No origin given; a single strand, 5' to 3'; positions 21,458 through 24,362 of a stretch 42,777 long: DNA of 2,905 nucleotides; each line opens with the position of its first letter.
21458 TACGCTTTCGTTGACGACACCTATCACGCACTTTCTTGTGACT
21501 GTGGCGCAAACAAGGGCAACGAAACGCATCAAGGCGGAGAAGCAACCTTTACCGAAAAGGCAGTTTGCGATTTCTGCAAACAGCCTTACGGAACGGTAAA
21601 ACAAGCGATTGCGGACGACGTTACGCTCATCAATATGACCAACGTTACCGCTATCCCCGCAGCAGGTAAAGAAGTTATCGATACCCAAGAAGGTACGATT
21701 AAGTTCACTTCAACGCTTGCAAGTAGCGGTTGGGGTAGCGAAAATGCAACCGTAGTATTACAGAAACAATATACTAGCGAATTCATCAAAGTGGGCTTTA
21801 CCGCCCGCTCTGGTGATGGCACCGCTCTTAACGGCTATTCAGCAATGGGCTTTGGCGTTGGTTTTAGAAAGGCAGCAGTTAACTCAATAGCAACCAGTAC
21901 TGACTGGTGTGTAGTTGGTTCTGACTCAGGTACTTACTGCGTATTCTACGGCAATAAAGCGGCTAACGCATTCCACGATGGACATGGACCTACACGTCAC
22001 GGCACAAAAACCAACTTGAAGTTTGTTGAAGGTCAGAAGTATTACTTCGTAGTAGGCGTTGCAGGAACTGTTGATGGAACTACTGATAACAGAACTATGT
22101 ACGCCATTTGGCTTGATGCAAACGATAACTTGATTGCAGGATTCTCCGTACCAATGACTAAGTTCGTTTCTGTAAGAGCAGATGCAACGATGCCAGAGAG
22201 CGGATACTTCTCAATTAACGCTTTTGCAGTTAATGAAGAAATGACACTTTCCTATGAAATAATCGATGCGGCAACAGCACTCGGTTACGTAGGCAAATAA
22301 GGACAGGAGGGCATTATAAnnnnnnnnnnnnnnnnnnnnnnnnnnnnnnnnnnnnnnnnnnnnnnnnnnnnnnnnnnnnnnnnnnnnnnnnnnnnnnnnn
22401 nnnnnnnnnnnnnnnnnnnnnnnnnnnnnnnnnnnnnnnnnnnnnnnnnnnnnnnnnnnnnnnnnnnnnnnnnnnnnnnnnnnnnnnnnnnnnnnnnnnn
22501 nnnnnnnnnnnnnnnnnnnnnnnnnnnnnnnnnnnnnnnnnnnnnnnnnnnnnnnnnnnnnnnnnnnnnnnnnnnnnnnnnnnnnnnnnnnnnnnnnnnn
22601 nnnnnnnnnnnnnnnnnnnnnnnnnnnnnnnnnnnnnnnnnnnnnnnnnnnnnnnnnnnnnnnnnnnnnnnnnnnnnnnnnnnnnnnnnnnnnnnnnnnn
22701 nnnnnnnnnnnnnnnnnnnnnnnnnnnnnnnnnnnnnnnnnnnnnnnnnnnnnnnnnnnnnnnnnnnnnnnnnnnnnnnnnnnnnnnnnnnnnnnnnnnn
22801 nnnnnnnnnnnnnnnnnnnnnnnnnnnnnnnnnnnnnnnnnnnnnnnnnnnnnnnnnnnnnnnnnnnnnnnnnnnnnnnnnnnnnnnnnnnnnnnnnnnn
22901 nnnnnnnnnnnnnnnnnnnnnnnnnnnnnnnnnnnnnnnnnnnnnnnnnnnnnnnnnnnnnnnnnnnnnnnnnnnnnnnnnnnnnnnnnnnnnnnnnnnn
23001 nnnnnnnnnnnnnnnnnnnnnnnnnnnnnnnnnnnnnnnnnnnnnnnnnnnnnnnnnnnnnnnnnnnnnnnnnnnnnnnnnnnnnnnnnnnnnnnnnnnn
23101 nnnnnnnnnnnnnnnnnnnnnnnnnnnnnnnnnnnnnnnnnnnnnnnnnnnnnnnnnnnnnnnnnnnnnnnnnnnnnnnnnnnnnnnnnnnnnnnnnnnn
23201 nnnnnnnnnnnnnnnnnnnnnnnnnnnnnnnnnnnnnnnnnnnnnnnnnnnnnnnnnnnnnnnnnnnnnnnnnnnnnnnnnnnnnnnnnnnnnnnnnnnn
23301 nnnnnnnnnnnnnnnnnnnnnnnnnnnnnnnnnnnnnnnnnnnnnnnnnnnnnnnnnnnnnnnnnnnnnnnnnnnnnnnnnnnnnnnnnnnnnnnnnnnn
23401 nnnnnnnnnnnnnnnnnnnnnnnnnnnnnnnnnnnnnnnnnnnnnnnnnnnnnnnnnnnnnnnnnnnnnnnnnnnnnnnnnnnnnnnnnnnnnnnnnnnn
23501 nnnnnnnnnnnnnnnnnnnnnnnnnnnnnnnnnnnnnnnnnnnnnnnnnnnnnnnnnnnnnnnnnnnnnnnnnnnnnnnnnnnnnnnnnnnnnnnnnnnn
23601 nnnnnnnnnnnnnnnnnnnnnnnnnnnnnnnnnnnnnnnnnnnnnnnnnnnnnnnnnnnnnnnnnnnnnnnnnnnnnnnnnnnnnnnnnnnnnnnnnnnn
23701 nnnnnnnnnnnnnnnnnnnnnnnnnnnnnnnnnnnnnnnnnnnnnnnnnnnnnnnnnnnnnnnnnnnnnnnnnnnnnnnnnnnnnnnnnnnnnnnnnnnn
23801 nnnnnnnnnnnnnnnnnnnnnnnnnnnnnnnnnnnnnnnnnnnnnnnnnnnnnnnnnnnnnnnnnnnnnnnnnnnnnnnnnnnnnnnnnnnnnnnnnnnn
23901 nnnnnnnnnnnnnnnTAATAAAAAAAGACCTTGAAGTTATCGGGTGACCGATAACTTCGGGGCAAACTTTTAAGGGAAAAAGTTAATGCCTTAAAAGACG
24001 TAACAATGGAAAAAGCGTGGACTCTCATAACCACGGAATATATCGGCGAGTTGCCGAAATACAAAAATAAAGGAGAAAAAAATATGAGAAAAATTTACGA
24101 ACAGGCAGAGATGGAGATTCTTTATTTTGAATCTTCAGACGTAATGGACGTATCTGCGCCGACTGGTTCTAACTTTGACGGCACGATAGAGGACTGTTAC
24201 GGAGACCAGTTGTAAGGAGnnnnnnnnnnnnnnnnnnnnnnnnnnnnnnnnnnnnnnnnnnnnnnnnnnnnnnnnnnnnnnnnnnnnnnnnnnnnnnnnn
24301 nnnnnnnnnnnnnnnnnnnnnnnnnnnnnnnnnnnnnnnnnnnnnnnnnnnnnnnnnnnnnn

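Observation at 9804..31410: Accessory locus: AraC, ATPase-less ABC importer, two giant repeat-modular surface proteins and three paralogues of an unrecognised enzyme-like family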

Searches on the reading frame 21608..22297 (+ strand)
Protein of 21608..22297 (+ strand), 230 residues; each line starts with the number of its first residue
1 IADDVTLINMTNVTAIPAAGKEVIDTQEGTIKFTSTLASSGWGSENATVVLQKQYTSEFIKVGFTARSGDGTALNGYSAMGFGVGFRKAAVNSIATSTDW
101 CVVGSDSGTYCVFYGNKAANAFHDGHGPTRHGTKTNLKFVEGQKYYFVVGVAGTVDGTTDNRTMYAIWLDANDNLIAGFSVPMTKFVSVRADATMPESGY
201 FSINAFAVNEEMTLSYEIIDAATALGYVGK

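Call 86: find_related_loci(query=A8, collection=metagenome_contigs, flank=8000)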
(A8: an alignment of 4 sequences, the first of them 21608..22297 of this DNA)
Query A8 (230 aa) in metagenome_contigs; peptide patterns used: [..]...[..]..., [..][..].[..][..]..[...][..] (x = any residue, [..] = any of these).
325 stretches matched a pattern, but none encodes a relative of the query by tblastn (E <= 1e-3).
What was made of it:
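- Tried and rejected: A 4-sequence alignment scanned JGI metagenome contigs and found 325 pattern matches but no relative (call 86).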

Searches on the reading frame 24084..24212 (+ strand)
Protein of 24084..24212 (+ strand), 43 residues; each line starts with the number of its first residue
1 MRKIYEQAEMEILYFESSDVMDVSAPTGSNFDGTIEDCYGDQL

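Call 72: search_protein_families(library=pfam, proteins=[window:24084-24212:+], max_evalue=1)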
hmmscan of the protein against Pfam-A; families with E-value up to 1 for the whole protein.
seq(43 aa): 0 families

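Call 103: search_protein_families(library=ncbifam, proteins=[window:24084-24212:+], max_evalue=1)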
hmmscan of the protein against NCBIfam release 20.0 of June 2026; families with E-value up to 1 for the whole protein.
seq(43 aa): 0 families
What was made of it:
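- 24084..24215 (+): 43-aa ORF, a conserved small partner gene placed immediately upstream of G2-type secreted proteins. No Pfam or NCBIfam hit (calls 72, 103).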
